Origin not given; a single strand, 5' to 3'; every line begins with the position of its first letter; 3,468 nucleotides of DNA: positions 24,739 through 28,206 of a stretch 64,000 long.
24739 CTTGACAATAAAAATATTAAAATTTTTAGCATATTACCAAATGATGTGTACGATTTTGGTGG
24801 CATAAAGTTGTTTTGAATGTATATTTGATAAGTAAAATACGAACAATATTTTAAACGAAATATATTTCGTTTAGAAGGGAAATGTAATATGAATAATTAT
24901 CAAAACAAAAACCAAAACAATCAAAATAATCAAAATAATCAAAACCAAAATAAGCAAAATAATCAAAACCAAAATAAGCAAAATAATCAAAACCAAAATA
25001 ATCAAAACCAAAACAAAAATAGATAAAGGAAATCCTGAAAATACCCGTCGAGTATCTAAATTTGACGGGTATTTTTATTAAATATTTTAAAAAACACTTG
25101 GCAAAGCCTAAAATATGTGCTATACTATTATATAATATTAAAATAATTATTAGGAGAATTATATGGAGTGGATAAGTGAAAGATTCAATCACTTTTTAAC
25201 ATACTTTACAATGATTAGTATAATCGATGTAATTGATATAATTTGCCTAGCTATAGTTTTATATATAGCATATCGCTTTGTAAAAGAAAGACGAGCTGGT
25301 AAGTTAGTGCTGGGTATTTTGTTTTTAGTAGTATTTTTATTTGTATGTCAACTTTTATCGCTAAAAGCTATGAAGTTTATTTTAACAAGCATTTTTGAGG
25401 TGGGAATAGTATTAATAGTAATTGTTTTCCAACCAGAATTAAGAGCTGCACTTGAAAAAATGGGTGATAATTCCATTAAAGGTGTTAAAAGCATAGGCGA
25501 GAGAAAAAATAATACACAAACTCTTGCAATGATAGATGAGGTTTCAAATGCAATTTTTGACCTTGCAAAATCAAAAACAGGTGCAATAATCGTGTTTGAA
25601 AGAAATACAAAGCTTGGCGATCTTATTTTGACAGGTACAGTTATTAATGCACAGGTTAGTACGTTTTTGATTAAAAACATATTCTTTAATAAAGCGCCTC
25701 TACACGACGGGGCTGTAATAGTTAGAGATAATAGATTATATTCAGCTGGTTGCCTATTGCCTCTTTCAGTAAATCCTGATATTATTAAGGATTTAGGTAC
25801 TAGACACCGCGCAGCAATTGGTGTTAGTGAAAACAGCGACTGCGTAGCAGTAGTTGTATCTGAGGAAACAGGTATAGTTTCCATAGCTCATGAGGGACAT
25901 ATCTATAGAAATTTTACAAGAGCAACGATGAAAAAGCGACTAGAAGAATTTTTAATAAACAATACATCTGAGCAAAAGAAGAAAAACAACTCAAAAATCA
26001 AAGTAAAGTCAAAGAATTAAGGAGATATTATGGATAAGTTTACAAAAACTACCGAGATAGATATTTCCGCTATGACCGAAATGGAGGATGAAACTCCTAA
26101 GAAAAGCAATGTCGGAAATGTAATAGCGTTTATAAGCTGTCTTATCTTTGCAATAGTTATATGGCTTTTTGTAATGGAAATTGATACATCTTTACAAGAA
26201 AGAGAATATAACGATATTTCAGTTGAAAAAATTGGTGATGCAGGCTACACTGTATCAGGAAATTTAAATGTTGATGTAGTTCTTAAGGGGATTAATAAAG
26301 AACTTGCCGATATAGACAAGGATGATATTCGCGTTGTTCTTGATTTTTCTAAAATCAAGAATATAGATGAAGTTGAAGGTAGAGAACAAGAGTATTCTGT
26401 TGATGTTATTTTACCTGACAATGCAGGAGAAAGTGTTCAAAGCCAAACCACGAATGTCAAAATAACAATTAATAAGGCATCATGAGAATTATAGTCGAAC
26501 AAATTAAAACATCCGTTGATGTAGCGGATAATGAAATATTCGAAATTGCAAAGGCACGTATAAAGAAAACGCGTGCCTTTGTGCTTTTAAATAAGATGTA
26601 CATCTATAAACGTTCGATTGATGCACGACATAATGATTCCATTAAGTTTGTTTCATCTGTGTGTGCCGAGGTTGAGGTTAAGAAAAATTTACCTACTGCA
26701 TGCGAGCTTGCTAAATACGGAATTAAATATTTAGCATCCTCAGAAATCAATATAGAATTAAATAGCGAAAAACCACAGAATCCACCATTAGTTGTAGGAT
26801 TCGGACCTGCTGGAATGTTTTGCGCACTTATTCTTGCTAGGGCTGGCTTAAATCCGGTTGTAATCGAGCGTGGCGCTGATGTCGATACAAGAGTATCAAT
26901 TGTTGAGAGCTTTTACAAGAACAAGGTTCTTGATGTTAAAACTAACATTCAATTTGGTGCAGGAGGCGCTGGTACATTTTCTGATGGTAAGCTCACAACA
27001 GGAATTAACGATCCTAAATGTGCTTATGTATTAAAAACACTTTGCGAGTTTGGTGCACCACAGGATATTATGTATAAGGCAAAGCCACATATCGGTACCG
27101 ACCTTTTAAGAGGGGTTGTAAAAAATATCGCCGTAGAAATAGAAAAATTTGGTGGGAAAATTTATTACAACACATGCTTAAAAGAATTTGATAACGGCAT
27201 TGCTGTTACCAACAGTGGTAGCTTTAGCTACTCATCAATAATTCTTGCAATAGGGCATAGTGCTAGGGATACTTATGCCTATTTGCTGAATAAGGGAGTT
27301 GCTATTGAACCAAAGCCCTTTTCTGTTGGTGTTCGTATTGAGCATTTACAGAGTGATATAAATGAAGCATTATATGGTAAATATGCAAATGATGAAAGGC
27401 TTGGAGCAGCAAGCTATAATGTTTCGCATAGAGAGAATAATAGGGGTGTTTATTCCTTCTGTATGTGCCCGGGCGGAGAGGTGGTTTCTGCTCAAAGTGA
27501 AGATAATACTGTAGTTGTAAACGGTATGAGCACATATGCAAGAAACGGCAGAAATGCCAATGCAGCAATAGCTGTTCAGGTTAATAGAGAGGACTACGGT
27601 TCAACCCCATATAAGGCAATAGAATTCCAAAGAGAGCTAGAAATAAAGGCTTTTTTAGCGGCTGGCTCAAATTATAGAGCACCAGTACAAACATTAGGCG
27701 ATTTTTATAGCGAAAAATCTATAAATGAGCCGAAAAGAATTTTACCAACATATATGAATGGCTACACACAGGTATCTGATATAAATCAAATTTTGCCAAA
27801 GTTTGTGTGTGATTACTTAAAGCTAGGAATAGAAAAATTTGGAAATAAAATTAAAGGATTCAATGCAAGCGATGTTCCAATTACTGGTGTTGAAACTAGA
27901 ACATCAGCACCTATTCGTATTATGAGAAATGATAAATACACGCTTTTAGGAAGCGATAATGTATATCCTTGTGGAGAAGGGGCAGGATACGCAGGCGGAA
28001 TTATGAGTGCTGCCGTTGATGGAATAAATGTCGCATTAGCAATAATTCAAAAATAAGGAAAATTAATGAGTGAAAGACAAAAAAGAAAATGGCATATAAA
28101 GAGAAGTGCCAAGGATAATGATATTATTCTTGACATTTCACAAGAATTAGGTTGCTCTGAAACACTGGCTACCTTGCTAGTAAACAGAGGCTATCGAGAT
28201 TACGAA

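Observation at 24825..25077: Untracked tandem-repeat micro-ORF encoding a 45-aa peptide that is 38/45 Asn+Gln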

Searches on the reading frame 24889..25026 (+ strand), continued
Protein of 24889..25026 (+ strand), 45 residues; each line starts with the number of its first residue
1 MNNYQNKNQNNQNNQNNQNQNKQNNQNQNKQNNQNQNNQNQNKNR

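Call 74: find_encoding_contigs(protein=P0021, flank=1500, max_places=2)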
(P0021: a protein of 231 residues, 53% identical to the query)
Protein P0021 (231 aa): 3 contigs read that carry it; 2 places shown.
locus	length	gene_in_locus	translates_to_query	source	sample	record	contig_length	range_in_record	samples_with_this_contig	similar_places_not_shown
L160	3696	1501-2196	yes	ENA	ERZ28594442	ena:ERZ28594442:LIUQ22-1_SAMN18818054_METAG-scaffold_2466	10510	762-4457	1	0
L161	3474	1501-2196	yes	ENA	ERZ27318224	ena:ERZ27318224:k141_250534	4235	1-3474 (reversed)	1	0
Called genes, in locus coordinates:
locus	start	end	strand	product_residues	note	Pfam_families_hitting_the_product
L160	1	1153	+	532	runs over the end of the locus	PF00488:MutS_V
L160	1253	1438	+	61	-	PF00830:Ribosomal_L28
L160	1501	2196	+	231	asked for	PF21778:DUF6873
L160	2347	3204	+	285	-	PF19293:CdaA_N, PF02457:DAC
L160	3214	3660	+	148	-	-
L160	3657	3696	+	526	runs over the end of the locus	PF01266:DAO (faint), PF21688:FAD-depend_C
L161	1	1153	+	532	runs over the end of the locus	PF00488:MutS_V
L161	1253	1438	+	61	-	PF00830:Ribosomal_L28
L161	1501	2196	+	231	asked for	PF21778:DUF6873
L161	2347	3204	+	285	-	PF19293:CdaA_N, PF02457:DAC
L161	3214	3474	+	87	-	?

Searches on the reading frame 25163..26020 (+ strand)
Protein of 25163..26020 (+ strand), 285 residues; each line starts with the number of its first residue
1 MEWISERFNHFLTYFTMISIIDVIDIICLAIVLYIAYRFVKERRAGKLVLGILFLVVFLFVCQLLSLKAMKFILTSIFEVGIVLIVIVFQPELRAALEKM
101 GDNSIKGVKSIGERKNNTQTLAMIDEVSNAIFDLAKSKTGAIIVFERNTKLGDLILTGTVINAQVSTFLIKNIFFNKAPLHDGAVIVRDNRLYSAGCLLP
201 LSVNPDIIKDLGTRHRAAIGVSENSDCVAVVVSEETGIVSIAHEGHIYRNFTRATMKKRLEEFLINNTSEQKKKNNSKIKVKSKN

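Call 7: search_protein_families(library=pfam, proteins=[window:25163-26020:+], max_evalue=0.01)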
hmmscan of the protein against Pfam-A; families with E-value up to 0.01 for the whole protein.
window:25163-26020:+ (285 aa): 2 families
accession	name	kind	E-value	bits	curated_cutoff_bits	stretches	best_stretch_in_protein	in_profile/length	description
PF02457.21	DAC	-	5.5e-43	145.8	27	1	129-246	2-118/119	DisA bacterial checkpoint controller nucleotide-binding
PF19293.4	CdaA_N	-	1.1e-13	51.6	23.8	1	16-92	3-80/81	CdaA N-terminal transmembrane domain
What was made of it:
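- Checked: Downstream is CdaA, 25163-26020 (call 7).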

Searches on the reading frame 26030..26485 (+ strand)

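Call 7: search_protein_families(library=pfam, proteins=[window:26030-26485:+], max_evalue=0.01)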
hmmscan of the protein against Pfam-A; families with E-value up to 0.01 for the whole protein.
window:26030-26485:+ (151 aa): 1 family
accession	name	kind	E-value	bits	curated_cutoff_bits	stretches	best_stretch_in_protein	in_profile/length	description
PF13850.11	ERGIC_N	-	0.0048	17.5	27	1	24-87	16-72/91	Endoplasmic Reticulum-Golgi Intermediate Compartment (ERGIC)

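Call 30: search_protein_families(library=ncbifam, proteins=[window:26030-26485:+], max_evalue=0.01)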
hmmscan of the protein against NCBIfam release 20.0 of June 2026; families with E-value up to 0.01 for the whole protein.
window:26030-26485:+ (151 aa): 0 families

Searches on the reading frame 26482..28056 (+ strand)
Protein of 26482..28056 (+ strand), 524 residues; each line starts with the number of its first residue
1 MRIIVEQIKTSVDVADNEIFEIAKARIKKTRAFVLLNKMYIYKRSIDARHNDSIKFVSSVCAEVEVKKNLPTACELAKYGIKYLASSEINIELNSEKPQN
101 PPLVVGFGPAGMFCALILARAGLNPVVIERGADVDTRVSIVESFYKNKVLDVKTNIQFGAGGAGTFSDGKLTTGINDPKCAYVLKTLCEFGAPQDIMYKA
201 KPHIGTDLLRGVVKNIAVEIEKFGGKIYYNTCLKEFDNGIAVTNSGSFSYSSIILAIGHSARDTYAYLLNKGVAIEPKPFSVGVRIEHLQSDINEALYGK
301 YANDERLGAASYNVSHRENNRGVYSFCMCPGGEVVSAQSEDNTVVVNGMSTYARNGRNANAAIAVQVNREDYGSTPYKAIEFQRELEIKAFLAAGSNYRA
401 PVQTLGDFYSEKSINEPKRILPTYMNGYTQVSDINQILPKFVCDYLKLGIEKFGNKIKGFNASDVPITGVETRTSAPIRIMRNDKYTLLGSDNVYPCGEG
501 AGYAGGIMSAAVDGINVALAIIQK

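Call 7: search_protein_families(library=pfam, proteins=[window:26482-28056:+], max_evalue=0.01)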
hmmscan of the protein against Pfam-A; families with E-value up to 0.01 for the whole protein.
window:26482-28056:+ (524 aa): 8 families
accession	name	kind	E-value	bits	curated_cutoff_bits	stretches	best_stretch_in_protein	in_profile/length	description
PF21688.3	FAD-depend_C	-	9.3e-71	238.5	27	1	279-474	1-197/197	FAD-dependent protein, C-terminal domain-like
PF01266.30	DAO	-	1.1e-05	25.6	27.9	0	103-134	3-34/353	FAD dependent oxidoreductase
PF13738.12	Pyr_redox_3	-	0.00039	20.2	30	1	103-135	1-34/305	Pyridine nucleotide-disulphide oxidoreductase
PF01494.25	FAD_binding_3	-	0.00067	19.4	22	1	103-132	5-34/349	FAD binding domain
PF03486.20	HI0933_like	-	0.0017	18.3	50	0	103-138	4-39/244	HI0933-like protein Rossmann domain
PF07992.20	Pyr_redox_2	-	0.0018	18.2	26.1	1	103-263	4-113/291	Pyridine nucleotide-disulphide oxidoreductase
PF13450.12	NAD_binding_8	-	0.0044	17.7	21.9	0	104-137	1-34/68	NAD(P)-binding Rossmann-like domain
PF00890.30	FAD_binding_2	-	0.0074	16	20.4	0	103-132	3-32/414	FAD binding domain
